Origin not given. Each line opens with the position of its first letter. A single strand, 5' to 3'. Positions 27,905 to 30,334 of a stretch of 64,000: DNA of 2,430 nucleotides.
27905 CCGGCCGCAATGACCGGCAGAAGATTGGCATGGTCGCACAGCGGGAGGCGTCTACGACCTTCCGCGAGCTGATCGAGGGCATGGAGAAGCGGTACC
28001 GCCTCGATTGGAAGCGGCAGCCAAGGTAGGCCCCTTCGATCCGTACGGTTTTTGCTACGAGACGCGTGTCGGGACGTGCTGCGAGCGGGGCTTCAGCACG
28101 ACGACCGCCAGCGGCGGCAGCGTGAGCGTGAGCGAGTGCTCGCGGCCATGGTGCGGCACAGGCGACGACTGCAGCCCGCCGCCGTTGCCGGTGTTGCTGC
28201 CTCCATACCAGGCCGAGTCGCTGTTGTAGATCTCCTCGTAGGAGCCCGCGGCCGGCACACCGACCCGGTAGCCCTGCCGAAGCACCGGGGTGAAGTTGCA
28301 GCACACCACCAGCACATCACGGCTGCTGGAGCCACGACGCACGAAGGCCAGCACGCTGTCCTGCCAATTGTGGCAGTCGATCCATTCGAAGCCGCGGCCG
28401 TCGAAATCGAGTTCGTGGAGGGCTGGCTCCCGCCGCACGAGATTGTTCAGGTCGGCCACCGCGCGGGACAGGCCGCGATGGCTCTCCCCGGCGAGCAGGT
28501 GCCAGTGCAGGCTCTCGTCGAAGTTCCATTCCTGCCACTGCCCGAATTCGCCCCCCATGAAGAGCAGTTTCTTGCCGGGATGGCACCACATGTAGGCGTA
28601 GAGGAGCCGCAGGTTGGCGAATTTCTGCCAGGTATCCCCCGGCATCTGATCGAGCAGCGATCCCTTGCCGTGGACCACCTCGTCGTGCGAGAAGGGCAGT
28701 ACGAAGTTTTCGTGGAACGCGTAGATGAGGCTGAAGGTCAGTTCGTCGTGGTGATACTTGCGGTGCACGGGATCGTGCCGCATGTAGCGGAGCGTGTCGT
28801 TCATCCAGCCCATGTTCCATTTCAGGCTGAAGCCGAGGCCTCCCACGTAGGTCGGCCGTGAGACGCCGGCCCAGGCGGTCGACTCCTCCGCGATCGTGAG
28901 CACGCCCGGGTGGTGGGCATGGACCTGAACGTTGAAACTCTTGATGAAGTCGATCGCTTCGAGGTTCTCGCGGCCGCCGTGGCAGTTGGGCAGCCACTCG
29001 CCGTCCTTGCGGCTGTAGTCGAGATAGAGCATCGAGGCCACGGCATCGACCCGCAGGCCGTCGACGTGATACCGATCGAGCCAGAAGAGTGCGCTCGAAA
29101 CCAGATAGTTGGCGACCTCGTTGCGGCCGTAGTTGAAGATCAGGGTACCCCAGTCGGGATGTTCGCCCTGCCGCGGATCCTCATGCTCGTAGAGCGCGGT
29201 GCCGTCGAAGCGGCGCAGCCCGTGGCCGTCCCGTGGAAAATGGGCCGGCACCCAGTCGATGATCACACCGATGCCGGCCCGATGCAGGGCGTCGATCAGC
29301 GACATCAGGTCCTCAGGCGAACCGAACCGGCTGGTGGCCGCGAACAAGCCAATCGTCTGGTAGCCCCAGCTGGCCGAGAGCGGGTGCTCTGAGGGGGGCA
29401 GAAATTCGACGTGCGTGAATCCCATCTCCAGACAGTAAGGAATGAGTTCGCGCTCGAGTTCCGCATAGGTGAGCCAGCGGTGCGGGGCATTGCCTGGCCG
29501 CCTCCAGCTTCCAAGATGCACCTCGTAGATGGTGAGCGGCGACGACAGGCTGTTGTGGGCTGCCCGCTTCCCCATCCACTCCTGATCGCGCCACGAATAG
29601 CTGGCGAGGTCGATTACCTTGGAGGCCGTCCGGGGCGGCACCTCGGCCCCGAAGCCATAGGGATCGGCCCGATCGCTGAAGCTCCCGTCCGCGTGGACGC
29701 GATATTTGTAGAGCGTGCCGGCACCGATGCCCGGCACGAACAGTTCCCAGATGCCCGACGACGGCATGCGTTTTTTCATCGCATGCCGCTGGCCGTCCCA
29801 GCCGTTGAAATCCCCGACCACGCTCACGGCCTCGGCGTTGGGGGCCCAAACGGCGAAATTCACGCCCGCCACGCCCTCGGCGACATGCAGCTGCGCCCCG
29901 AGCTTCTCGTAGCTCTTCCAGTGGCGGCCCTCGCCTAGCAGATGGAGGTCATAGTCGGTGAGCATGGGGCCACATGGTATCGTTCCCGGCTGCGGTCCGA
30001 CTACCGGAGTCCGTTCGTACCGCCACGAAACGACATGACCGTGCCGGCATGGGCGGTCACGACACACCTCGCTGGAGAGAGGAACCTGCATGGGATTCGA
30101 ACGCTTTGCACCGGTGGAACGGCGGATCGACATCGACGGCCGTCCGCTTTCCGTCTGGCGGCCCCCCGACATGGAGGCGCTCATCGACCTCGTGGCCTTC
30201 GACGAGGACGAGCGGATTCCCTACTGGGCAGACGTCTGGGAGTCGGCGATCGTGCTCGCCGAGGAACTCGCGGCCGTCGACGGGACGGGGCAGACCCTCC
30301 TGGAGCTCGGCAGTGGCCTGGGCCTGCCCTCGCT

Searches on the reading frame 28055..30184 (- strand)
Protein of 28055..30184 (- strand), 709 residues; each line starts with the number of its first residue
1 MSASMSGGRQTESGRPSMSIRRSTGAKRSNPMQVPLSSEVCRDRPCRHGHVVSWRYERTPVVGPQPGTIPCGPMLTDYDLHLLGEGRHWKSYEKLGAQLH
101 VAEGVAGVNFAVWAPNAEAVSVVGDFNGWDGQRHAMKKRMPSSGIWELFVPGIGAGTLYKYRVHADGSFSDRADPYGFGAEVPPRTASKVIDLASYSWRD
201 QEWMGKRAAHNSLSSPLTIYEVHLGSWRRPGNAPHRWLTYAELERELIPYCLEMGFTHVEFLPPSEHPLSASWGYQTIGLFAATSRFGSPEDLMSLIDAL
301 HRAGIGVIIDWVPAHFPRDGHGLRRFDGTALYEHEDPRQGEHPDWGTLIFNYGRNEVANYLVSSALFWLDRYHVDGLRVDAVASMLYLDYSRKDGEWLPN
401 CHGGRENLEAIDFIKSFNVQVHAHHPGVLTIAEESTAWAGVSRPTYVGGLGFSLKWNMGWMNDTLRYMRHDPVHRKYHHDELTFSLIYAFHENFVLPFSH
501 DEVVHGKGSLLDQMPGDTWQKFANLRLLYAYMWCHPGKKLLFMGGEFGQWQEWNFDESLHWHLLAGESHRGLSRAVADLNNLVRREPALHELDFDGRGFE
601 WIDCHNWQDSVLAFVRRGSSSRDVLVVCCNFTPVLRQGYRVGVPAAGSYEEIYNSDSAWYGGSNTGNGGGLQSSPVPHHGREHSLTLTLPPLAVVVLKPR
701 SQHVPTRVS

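Call 74: search_protein_families(library=pfam, proteins=[window:28055-30184:-], max_evalue=0.001)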
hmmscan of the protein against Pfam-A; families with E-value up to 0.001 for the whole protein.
window:28055-30184:- (709 aa): 4 families
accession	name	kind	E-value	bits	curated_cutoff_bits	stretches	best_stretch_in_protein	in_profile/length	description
PF02806.24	Alpha-amylase_C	-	1.2e-28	99.8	21.2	1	601-699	1-94/95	Alpha amylase, C-terminal all-beta domain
PF02922.24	CBM_48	-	3.6e-23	82.1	22.4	1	94-177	1-83/83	Carbohydrate-binding module 48 (Isoamylase N-terminal domain)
PF00128.31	Alpha-amylase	-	2.3e-13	50.6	22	2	350-439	159-246/446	Alpha amylase, catalytic domain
PF22019.2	GlgB_N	-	0.00087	19.8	27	0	79-176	4-94/94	alpha-1,4-glucan branching enzyme GlgB, N-terminal domain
